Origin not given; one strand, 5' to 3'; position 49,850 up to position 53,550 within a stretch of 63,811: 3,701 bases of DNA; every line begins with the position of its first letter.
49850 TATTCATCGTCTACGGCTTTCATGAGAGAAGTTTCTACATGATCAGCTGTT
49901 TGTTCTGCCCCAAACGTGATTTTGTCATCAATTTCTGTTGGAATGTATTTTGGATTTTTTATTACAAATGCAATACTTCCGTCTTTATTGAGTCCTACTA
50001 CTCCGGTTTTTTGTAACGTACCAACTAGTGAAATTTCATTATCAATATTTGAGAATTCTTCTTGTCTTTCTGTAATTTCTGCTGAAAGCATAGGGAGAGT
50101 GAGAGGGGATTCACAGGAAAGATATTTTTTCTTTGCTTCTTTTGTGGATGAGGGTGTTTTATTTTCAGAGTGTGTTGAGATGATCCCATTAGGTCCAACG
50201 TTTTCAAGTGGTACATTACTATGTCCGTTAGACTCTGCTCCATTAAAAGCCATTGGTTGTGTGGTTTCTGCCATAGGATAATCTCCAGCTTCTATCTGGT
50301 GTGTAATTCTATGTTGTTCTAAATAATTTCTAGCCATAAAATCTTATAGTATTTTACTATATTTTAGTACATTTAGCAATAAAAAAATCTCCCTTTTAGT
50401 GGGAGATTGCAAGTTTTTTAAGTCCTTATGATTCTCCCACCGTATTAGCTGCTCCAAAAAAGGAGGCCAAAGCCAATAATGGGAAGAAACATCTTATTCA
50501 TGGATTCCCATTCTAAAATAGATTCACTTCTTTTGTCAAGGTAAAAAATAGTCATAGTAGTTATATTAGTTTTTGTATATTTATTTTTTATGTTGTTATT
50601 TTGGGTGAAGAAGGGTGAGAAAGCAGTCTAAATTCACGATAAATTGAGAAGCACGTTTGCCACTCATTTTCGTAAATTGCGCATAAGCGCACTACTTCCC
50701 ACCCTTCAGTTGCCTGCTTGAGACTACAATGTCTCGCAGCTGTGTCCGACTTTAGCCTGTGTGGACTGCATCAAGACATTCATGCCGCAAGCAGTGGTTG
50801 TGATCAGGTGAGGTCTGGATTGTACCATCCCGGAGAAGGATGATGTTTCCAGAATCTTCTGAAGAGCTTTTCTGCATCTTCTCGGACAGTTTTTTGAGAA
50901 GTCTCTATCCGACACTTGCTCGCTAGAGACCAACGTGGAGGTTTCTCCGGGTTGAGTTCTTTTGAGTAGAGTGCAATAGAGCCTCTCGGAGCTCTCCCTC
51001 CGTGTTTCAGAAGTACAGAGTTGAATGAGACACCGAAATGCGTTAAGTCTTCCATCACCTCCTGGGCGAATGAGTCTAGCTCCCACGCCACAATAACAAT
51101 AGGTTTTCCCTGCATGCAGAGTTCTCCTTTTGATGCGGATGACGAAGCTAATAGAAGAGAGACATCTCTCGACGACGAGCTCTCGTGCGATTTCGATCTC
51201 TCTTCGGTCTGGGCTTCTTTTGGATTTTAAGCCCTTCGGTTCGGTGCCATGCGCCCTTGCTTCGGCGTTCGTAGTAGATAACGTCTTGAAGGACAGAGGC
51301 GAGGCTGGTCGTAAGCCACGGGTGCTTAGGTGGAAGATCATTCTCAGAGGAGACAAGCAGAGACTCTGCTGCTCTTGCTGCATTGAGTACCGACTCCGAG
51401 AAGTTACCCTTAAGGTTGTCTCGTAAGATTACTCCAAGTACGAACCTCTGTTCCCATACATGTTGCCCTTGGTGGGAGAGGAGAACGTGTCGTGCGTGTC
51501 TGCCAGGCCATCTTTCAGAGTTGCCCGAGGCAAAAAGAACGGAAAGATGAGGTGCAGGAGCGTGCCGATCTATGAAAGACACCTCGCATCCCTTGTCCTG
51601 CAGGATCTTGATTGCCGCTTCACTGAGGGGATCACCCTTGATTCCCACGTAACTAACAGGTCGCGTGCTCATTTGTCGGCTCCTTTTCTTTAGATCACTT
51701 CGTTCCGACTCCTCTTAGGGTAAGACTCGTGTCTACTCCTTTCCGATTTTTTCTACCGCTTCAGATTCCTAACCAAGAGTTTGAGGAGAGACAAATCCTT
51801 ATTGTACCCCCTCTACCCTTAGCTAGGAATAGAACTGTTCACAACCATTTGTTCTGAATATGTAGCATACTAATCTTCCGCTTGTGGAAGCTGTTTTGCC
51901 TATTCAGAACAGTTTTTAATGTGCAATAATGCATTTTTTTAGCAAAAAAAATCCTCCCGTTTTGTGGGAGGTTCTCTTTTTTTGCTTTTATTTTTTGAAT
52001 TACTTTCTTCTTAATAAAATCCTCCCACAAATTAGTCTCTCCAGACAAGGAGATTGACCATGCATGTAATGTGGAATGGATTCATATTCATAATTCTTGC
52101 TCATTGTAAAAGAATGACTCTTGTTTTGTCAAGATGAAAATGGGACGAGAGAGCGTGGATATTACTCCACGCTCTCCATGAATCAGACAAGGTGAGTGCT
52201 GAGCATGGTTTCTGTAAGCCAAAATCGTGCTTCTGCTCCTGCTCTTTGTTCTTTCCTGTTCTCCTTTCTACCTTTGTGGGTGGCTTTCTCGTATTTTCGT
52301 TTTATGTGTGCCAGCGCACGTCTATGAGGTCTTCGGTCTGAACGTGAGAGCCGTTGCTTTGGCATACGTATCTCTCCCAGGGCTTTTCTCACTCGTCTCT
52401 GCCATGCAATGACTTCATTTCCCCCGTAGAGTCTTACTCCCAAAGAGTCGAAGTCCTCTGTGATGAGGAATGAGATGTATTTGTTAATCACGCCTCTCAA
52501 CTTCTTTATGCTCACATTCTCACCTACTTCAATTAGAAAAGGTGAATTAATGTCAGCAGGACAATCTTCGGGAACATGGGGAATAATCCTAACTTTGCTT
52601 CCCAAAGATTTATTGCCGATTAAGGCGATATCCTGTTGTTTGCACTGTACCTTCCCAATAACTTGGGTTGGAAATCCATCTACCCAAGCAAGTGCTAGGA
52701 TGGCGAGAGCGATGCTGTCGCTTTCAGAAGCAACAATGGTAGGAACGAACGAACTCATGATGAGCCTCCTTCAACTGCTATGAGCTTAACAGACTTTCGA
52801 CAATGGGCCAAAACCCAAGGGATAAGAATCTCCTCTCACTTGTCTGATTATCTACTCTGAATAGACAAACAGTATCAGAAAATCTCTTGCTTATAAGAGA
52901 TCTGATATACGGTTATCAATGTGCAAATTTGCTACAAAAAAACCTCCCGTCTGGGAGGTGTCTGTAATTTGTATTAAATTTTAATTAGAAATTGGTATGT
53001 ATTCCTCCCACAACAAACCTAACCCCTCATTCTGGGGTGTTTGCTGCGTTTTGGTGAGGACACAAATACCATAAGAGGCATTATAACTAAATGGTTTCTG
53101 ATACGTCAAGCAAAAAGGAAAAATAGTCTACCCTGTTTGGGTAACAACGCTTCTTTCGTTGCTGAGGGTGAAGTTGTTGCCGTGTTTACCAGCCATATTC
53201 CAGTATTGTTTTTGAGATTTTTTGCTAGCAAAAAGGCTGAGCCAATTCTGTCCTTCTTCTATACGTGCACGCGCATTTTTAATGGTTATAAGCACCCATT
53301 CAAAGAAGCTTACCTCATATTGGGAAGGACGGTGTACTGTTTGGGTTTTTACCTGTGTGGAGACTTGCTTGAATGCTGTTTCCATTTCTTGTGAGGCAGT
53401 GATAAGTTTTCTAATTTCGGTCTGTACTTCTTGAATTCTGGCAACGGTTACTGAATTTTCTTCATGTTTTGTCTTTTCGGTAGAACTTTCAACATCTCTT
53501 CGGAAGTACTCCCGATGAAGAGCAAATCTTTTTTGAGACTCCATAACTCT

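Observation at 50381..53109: Three repeated cassettes (promoter, leaderless mini-ORF, antiterminator/terminator) with three-way compensatory base changes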

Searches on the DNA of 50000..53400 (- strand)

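Call 4: search_rna_families(source=window, start=50000, end=53400, threshold=evalue, max_evalue=10)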
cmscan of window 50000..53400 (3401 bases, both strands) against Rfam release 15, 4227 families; matches with E-value up to 10: 11.
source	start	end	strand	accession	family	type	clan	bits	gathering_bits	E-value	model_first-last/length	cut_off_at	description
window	50379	50502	-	RF01859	Phe_leader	Cis-reg; leader;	-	30.6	55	0.023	1-125/125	no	Phenylalanine leader peptide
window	52531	52612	-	RF02280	TtnuCD3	Gene; snRNA; snoRNA; CD-box;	-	27.1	70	0.74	1-72/72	no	Tetrahymena snoRNA TtnuCD3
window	52933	53007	-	RF01859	Phe_leader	Cis-reg; leader;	-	24.9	55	0.43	1-125/125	no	Phenylalanine leader peptide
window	50065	50149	+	RF02366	Yfr19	Gene; sRNA;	-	22.9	70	3.2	1-82/82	no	Cyanobacterial functional RNA 19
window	51944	52019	-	RF02495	ohsC_RNA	Gene; antitoxin;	-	21.4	50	5.4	1-77/77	no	Oppression of Hydrophobic ORF by sRNA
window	51866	51981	+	RF01859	Phe_leader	Cis-reg; leader;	-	20.3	55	4.3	1-125/125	no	Phenylalanine leader peptide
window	52753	52849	+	RF01199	snR58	Gene; snRNA; snoRNA; CD-box;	CL00077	19.6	70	8.7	1-97/97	no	Small nucleolar RNA snR58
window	52939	53102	-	RF02573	LLnc147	Gene; sRNA;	-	18.3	127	7.2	1-102/102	no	Lactococcus lactis non-coding RNA 147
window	52934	53026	-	RF00106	RNAI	Gene; antisense;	-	18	47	4.3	1-102/102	no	RNAI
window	53048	53124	+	RF00337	snoZ112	Gene; snRNA; snoRNA; CD-box;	CL00062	16.8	40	6.7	1-184/184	no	Small nucleolar RNA Z112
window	52181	52260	-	RF00292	snoTBR5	Gene; snRNA; snoRNA; CD-box;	-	15.6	44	4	1-94/94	no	Small nucleolar RNA TBR5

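Call 73: build_rna_model(alignment_id=A4)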
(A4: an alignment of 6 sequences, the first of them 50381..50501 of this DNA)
Model R1 built from alignment A4 (6 sequences, 148 columns); structure: RNAalifold consensus.
model positions 128; base pairs 26; branch points 1; effective number of sequences 3.28; information 0.59 bits per position. Calibrated on 0.2 Mb of random sequence (short: E-values are rough).
structure used (alignment columns):
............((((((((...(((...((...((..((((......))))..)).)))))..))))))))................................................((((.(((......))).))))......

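Call 74: search_with_rna_model(model_id=R1, sources=[window, L003, L006, L009, L010, L011, L012, L013, L014, L015, L016, L017, L018, L019, L020, L021, L022, L023, L024, L025, L026, L027, L028, L029, L030, L031, L032, L033, L034, L035, L036, L037, L038, L039, L040, L041, L042, L043, L044, L045, L046, L047, L048, L049, L050, L051, L052, L053, L054, L055, L056, L057, L058, L059, L060, L061, L062, L063, L064, L065, L066, L067, L068, L069, L070, L071, L072, L073, L074, L075, L076, L077, L078, L079, L080, L081, L082, L083, L084, L085, L086, L087, L088, L089, L090, L091, L092, L094, L095, L096, L097], max_evalue=1, make_alignment=true)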
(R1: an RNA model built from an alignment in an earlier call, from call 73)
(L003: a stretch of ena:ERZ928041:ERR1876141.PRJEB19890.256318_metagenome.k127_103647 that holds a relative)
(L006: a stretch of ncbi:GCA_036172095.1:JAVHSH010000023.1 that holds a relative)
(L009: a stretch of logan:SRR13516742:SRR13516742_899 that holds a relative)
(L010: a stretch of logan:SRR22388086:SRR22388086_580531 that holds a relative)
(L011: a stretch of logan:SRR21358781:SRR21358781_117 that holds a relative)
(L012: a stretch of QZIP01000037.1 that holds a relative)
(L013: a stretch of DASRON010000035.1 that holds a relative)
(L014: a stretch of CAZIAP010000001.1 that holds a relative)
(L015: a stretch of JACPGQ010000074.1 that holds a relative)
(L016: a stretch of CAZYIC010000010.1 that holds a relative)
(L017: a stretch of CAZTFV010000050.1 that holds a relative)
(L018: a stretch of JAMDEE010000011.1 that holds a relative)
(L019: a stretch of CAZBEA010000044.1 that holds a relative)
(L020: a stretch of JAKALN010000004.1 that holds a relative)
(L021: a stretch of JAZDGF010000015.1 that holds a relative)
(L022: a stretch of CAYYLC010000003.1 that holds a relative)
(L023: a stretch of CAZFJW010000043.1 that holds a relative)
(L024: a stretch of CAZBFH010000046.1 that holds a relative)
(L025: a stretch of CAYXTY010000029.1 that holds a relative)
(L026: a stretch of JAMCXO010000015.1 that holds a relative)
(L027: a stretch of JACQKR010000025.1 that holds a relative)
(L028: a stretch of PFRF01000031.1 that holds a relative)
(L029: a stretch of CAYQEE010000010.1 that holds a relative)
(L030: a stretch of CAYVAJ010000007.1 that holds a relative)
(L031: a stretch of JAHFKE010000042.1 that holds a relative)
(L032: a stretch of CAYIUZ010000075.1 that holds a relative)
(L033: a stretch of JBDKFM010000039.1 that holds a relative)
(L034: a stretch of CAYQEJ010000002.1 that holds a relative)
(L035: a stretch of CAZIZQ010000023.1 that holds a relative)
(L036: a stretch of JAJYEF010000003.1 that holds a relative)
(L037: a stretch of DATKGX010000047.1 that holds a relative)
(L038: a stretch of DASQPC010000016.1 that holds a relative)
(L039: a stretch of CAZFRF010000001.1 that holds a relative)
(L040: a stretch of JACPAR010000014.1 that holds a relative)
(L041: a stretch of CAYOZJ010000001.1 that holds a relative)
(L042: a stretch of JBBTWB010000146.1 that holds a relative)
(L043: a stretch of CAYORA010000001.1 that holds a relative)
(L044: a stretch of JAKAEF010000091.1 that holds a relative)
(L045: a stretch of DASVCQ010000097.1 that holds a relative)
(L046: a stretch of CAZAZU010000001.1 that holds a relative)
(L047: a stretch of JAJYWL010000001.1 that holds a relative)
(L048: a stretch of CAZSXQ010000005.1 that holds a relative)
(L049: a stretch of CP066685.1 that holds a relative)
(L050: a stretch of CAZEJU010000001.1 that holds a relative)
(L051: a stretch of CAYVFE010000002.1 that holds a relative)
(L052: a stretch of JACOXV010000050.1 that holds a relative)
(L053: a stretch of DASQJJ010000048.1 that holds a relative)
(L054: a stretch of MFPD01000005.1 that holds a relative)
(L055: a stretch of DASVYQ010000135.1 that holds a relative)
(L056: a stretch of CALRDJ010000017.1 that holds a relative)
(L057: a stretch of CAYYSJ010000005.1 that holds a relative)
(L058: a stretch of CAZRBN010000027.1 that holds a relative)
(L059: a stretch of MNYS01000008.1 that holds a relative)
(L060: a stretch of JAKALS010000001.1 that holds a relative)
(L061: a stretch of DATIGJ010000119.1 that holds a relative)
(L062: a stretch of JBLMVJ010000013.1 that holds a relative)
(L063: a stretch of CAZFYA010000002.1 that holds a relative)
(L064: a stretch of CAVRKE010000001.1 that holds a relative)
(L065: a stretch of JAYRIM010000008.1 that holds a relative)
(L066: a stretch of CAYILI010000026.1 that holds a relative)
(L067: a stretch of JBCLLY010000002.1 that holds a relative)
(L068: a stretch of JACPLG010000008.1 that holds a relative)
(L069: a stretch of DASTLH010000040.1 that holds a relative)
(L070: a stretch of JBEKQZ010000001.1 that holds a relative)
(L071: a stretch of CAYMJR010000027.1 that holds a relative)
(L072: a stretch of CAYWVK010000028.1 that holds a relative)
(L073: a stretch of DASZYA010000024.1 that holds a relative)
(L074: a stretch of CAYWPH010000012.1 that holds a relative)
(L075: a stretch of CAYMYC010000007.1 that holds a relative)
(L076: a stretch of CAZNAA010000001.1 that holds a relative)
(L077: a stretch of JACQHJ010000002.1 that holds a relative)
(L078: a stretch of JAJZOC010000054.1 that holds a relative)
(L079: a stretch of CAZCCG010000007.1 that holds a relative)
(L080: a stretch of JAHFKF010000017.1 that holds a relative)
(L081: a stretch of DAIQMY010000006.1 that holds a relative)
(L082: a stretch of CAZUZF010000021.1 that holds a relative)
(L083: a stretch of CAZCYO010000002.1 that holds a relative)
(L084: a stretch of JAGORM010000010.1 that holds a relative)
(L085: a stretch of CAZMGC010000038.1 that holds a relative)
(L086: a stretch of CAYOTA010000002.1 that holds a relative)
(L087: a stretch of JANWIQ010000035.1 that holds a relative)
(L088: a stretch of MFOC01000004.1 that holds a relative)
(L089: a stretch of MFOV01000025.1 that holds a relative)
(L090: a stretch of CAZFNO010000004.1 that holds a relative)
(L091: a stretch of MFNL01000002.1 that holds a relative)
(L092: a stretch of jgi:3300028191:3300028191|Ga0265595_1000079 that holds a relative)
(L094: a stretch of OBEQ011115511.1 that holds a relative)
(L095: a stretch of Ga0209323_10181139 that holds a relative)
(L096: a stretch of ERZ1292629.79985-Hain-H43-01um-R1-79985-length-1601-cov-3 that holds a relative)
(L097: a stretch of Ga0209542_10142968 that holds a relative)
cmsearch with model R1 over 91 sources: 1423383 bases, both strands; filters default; matches with E-value up to 1: 66.
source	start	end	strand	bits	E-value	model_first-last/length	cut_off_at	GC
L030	3025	3147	+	118.6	1.2e-17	1-128/128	no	0.41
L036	4505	4634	+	110.3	3.7e-16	1-128/128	no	0.29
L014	3716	3835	+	104.9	3.4e-15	1-128/128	no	0.4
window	50381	50501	-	96.9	9.3e-14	1-128/128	no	0.37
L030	1149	1271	+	94.6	2.5e-13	1-128/128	no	0.38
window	51945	52091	-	90.4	1.4e-12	1-128/128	no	0.33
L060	2586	2716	+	56.8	1.6e-06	1-128/128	no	0.34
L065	1383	1513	+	50.4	2.3e-05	1-128/128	no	0.44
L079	3588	3723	+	50.2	2.5e-05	1-128/128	no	0.43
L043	3487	3603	+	45.8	0.00016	1-128/128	no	0.4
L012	2879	3014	+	45.4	0.00018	1-128/128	no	0.38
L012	9099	9228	+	44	0.00032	1-128/128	no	0.32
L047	3336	3442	+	44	0.00032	1-128/128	no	0.36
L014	2613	2749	+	43.9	0.00033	1-128/128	no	0.31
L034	374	485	+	43.5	0.0004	1-128/128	no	0.38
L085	700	818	+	42.7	0.00056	1-128/128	no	0.4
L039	2078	2169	+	42.2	0.00067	1-128/128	no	0.32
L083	612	746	+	41.7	0.00085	1-128/128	no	0.4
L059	9613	9720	+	39.6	0.002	1-128/128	no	0.38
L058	1574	1681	+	37.1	0.0057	1-128/128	no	0.36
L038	1063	1180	+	35.8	0.0095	1-128/128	no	0.35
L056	5429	5590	+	35.8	0.0095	1-128/128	no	0.4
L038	6704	6830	+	35.5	0.011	1-128/128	no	0.35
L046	2896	3007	+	34.7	0.015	1-128/128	no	0.44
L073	4398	4512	+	34.1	0.019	1-128/128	no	0.41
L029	15704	15835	+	34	0.021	1-128/128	no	0.35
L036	3799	3908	+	33.3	0.027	1-128/128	no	0.36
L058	11766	11880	+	32.3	0.041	1-128/128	no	0.39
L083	7819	7949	+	32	0.047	1-128/128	no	0.37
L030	2026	2162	+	32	0.048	1-128/128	no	0.36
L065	6900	6994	+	31.9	0.049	1-128/128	no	0.29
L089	4098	4211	+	31.6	0.057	1-128/128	no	0.37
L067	5975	6089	+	31.5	0.057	1-128/128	no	0.37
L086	2795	2897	+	31.3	0.064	1-128/128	no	0.45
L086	8199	8298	+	31.1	0.069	1-128/128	no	0.35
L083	1602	1695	+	31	0.07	1-128/128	no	0.33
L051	5390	5505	+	31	0.07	1-128/128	no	0.43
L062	4005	4107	+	30.7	0.079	1-128/128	no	0.39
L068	4040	4147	+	30.3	0.095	1-128/128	no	0.43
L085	6512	6618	+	29.8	0.12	1-128/128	no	0.35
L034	7839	7942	+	29.2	0.15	1-128/128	no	0.38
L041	16597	16720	+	28.8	0.18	1-128/128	no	0.38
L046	8985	9091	+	28.7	0.18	1-128/128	no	0.36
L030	8996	9118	+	28.3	0.22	1-128/128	no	0.41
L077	6316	6418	+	27.6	0.29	1-128/128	no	0.37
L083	4550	4647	+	27.6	0.29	1-128/128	no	0.38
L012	1264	1381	+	27.4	0.32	1-128/128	no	0.36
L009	1956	2066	+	27.3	0.34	1-128/128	no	0.39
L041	4247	4355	+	27.2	0.35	1-128/128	no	0.35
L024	992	1098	+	27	0.37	1-128/128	no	0.39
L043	9612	9712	+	26.8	0.4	1-128/128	no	0.4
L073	9328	9441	+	26.8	0.41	1-128/128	no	0.38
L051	5179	5283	-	26.7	0.43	1-128/128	no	0.4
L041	9768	9857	+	26.6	0.44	1-128/128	no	0.3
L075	5885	5991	+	26.4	0.47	1-128/128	no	0.4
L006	9651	9760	+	26.4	0.48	1-128/128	no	0.4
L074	6290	6392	+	26.3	0.49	1-128/128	no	0.37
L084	4240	4345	+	26.1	0.55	1-128/128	no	0.4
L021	8041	8127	+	25.9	0.58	1-128/128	no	0.31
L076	5803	5921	+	25.9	0.59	1-128/128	no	0.39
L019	918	1016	+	25.4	0.73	1-128/128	no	0.37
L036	5503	5603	+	25.3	0.76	1-128/128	no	0.34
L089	9499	9604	+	25.3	0.77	1-128/128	no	0.39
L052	1963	2069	+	25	0.86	1-128/128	no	0.41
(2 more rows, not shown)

Alignment A5: 66 matches aligned to the model, 262 columns, each read 5' to 3' on its own strand. Consensus structure (alignment columns), stored with it:
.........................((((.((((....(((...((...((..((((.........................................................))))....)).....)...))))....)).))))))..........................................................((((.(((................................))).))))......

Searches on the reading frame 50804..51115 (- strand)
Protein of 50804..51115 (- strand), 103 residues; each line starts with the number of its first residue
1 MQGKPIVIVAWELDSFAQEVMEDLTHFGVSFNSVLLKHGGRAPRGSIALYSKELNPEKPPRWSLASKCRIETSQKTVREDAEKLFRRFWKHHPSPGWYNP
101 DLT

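Call 9: search_protein_families(library=pfam, proteins=[window:50804-51115:-], max_evalue=0.01)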
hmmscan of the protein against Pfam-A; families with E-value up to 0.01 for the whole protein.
window:50804-51115:- (103 aa): 0 families

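Call 10: search_protein_families(library=ncbifam, proteins=[window:50804-51115:-], max_evalue=0.01)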
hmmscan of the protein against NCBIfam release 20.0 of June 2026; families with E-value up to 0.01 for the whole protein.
window:50804-51115:- (103 aa): 0 families

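Call 55: search_protein_families(library=phrogs, proteins=[window:50804-51115:-], max_evalue=0.01)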
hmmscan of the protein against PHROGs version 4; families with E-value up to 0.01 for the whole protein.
window:50804-51115:- (103 aa): 0 families

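Call 56: search_protein_families(library=padloc, proteins=[window:50804-51115:-], max_evalue=0.01)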
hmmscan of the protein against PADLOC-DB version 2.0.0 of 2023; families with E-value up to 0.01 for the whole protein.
window:50804-51115:- (103 aa): 0 families
